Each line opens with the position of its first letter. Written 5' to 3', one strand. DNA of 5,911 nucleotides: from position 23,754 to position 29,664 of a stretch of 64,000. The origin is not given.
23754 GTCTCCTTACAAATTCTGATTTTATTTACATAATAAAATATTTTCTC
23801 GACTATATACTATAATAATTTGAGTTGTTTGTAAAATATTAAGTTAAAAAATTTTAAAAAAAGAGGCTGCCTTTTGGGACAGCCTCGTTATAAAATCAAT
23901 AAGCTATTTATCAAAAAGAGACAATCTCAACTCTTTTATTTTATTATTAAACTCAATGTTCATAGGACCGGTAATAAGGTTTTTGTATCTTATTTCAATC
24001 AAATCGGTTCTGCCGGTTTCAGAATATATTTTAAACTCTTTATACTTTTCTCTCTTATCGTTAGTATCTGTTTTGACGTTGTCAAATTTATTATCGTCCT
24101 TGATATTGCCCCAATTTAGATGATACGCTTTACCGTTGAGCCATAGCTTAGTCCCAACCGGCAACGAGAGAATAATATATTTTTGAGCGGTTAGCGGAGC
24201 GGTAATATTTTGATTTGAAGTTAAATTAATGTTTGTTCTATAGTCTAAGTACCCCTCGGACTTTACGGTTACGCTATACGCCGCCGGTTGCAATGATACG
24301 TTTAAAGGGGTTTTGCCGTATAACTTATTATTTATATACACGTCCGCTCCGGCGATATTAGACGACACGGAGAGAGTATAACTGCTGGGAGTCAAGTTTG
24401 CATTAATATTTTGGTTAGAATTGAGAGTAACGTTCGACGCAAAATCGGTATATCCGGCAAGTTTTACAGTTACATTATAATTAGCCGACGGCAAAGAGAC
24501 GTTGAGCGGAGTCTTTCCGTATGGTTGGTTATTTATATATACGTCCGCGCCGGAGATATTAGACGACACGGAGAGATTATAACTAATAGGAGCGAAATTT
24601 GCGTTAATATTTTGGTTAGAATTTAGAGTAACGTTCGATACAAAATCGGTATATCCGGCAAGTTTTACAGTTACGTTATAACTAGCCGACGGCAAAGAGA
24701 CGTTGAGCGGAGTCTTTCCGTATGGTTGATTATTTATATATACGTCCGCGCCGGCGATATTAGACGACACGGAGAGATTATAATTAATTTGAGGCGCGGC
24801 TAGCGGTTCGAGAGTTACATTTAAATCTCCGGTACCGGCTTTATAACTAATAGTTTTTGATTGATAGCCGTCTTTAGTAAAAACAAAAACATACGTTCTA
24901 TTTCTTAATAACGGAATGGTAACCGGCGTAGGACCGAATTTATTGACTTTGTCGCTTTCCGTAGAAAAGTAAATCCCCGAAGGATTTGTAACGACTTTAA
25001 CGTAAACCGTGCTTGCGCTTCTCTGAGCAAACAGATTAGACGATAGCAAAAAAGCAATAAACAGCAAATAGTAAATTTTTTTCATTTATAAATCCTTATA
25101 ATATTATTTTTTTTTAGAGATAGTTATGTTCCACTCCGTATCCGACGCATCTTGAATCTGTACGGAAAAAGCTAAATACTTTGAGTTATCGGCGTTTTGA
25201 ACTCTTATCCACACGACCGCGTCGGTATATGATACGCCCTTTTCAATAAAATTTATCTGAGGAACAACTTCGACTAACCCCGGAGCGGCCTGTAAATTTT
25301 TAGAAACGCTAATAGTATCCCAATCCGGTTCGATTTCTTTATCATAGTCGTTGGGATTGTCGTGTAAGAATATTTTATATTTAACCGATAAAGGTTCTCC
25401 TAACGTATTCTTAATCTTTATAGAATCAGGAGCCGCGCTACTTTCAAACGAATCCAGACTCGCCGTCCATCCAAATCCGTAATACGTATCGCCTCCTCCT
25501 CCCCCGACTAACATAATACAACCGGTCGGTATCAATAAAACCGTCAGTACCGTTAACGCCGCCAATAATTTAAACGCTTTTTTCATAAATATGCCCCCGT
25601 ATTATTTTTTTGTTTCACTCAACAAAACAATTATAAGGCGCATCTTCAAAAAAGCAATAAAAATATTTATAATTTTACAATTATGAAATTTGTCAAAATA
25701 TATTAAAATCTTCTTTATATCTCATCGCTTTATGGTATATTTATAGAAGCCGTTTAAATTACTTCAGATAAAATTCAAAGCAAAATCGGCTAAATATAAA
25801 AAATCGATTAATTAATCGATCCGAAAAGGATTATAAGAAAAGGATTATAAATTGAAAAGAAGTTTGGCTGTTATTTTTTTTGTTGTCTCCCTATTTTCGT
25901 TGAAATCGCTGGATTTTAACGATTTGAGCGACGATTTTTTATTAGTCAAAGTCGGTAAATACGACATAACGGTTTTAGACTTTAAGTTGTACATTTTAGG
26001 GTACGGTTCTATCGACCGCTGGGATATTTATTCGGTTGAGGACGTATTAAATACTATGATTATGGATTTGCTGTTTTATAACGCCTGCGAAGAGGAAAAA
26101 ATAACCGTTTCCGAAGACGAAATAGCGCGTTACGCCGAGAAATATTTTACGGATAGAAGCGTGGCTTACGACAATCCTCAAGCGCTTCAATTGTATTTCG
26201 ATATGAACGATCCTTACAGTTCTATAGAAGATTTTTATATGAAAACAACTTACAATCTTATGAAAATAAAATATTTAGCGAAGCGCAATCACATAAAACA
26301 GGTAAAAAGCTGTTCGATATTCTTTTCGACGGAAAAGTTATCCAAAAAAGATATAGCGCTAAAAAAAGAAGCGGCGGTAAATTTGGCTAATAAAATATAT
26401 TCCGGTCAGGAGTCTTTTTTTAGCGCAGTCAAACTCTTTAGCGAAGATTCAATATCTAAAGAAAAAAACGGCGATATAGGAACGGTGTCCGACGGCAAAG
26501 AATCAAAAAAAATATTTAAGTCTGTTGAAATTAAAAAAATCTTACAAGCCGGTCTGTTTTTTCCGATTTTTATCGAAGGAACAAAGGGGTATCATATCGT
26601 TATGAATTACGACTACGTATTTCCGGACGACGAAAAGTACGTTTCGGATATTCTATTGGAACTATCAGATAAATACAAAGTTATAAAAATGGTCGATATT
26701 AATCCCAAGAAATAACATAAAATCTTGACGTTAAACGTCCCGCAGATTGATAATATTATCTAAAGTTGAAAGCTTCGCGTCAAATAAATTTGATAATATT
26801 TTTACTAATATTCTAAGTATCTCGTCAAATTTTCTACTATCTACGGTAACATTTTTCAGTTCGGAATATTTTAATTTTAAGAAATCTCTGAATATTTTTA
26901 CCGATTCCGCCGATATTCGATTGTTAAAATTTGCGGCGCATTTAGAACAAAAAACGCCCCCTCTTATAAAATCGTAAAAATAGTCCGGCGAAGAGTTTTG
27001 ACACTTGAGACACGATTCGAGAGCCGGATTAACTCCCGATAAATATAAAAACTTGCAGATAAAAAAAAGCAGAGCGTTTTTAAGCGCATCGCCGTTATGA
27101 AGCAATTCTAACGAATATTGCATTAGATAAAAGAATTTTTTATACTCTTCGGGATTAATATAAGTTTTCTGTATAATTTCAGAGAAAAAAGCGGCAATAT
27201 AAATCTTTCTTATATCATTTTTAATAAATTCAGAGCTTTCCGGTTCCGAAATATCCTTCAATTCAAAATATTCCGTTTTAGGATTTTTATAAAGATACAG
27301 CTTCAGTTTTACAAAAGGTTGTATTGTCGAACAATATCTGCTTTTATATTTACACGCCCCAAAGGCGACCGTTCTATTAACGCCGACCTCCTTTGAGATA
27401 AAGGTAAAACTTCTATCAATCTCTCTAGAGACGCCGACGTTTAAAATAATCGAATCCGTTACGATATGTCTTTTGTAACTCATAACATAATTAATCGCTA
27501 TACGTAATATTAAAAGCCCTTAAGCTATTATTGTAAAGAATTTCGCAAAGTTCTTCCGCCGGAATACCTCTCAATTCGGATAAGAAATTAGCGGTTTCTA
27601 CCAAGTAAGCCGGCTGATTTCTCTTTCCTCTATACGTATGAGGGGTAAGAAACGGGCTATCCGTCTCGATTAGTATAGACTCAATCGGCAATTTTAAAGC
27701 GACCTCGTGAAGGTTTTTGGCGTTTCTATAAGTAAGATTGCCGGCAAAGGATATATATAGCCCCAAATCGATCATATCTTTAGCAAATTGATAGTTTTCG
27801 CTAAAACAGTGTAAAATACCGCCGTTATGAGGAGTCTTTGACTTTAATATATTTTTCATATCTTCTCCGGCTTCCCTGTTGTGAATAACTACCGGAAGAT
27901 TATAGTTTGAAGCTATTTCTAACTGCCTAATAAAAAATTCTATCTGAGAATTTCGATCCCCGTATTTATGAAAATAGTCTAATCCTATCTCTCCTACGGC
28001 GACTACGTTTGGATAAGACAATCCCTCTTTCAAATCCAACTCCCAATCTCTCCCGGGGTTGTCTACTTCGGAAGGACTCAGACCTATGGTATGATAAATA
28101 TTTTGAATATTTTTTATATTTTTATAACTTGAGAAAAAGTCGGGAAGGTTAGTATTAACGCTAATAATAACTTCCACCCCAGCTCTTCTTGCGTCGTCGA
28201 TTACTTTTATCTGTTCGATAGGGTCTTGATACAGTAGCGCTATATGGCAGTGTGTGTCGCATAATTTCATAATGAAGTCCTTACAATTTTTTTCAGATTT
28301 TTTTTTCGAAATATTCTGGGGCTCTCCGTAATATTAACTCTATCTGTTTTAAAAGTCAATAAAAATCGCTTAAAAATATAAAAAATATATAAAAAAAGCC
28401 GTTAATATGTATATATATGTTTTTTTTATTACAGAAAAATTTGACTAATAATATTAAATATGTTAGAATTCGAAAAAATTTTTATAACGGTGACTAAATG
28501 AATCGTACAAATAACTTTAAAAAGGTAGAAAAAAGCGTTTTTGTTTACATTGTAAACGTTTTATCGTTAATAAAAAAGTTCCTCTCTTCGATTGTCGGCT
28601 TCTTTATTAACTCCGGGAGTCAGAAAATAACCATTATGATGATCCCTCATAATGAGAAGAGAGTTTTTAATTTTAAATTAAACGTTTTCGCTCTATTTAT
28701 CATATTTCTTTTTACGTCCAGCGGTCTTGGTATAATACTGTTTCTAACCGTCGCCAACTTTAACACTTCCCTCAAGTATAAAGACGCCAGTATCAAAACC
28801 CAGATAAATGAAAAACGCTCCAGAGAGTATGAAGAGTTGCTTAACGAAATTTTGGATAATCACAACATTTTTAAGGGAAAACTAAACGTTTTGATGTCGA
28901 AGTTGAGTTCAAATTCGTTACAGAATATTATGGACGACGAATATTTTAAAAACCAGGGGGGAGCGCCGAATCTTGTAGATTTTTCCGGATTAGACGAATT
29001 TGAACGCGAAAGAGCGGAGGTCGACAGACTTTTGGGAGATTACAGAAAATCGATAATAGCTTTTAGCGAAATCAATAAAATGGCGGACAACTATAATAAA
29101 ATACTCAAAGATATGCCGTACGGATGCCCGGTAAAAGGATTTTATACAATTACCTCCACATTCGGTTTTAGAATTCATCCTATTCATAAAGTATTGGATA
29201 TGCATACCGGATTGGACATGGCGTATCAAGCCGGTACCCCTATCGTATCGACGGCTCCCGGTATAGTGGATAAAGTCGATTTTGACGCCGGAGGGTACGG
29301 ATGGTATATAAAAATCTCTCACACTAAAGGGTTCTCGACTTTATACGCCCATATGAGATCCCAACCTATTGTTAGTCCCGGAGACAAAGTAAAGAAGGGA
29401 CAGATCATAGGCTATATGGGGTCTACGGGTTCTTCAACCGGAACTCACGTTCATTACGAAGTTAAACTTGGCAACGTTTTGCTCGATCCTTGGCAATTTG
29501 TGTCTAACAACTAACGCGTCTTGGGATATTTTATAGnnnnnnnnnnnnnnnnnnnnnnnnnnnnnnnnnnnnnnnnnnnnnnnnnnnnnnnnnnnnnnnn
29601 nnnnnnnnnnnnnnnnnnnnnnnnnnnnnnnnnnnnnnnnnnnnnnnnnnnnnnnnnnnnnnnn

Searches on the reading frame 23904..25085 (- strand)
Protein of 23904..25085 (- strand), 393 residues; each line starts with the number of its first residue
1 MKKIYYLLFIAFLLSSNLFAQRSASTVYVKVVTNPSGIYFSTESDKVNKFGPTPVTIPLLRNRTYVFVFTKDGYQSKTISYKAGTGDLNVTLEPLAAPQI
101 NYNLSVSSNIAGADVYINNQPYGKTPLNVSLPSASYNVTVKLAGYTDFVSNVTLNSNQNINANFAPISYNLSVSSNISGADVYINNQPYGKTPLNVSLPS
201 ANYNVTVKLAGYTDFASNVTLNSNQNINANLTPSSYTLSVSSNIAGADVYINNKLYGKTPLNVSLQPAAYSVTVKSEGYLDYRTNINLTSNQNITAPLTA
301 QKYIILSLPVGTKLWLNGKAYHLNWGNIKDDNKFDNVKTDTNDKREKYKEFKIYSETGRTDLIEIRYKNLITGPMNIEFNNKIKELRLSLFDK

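Call 57: search_protein_families(library=pfam, proteins=[window:23904-25085:-], max_evalue=0.001)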
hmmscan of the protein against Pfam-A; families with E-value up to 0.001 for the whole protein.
window:23904-25085:- (393 aa): 7 families
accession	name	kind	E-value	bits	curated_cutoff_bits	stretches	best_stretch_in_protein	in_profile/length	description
PF08308.17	PEGA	-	7.3e-57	189.6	20.8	3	236-299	2-66/71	PEGA domain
PF22820.2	TcaA_3rd_4th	-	7.5e-12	45.5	27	0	170-192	4-26/73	TcaA protein 3rd/4th domain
PF13620.12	CarboxypepD_reg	-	4.2e-11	43.5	32.3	0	130-165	44-80/82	Carboxypeptidase regulatory-like domain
PF13715.12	CarbopepD_reg_2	-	4.8e-07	30.2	32.2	0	197-236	40-79/88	CarboxypepD_reg-like domain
PF11008.14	DUF2846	-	5.2e-05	23.7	34.3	0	240-291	17-71/92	Protein of unknown function (DUF2846)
PF20608.4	Phage_tube_C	-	8e-05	23.3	24.1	0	255-289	45-79/82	Phage tail tube protein C-terminal domain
PF12144.13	Med12-PQL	-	0.00034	20.9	25.3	0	187-237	105-156/209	Eukaryotic Mediator 12 catenin-binding domain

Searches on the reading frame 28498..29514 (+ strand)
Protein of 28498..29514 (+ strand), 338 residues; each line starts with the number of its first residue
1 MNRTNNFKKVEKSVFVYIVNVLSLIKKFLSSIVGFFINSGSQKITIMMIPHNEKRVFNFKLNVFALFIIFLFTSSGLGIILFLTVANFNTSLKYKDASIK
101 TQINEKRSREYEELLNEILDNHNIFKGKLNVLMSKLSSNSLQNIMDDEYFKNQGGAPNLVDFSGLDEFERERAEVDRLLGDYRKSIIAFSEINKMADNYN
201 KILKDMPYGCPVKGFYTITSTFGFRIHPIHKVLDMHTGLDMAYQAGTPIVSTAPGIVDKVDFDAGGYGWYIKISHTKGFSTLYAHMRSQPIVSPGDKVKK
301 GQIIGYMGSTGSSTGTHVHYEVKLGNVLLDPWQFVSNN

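Call 62: find_encoding_contigs(protein=window:28498-29514:+, flank=10000, max_places=10)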
Protein window:28498-29514:+ (338 aa): 23 contigs read that carry it; 7 places shown.
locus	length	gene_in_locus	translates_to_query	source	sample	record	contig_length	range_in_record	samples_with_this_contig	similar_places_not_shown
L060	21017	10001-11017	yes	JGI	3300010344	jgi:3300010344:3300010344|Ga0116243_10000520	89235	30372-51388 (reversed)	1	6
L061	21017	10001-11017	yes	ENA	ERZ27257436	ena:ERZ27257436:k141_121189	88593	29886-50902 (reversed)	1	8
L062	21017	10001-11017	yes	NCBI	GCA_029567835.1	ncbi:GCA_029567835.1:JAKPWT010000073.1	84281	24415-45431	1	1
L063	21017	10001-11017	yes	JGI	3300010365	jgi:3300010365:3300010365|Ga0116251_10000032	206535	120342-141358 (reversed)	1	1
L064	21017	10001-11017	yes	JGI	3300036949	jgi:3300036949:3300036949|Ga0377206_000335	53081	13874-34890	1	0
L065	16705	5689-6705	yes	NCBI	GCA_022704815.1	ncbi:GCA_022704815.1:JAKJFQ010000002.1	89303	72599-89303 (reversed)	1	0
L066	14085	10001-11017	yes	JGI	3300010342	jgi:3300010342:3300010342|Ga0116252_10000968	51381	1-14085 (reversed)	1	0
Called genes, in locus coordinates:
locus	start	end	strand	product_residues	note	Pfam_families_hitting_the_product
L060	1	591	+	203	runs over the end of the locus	PF00849:PseudoU_synth_2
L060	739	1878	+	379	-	PF07136:DUF1385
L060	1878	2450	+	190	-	-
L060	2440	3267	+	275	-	-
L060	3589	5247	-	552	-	PF00365:PFK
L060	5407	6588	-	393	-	PF13620:CarboxypepD_reg (faint), PF13715:CarbopepD_reg_2 (faint), PF08308:PEGA, PF22820:TcaA_3rd_4th (faint), PF08308:PEGA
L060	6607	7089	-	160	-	-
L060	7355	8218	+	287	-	PF13616:Rotamase_3 (weak), PF00639:Rotamase (weak)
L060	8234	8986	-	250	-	PF11967:RecO_N, PF02565:RecO_C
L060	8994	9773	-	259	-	PF01026:TatD_DNase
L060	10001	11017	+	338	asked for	PF01551:Peptidase_M23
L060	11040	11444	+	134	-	PF04519:Bactofilin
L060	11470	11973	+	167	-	PF03885:DUF327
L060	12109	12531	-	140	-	PF05168:HEPN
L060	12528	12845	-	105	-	PF01909:NTP_transf_2, PF18765:Polbeta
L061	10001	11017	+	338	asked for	PF01551:Peptidase_M23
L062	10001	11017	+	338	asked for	PF01551:Peptidase_M23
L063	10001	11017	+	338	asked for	PF01551:Peptidase_M23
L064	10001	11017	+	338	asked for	PF01551:Peptidase_M23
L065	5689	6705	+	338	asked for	PF01551:Peptidase_M23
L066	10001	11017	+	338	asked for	PF01551:Peptidase_M23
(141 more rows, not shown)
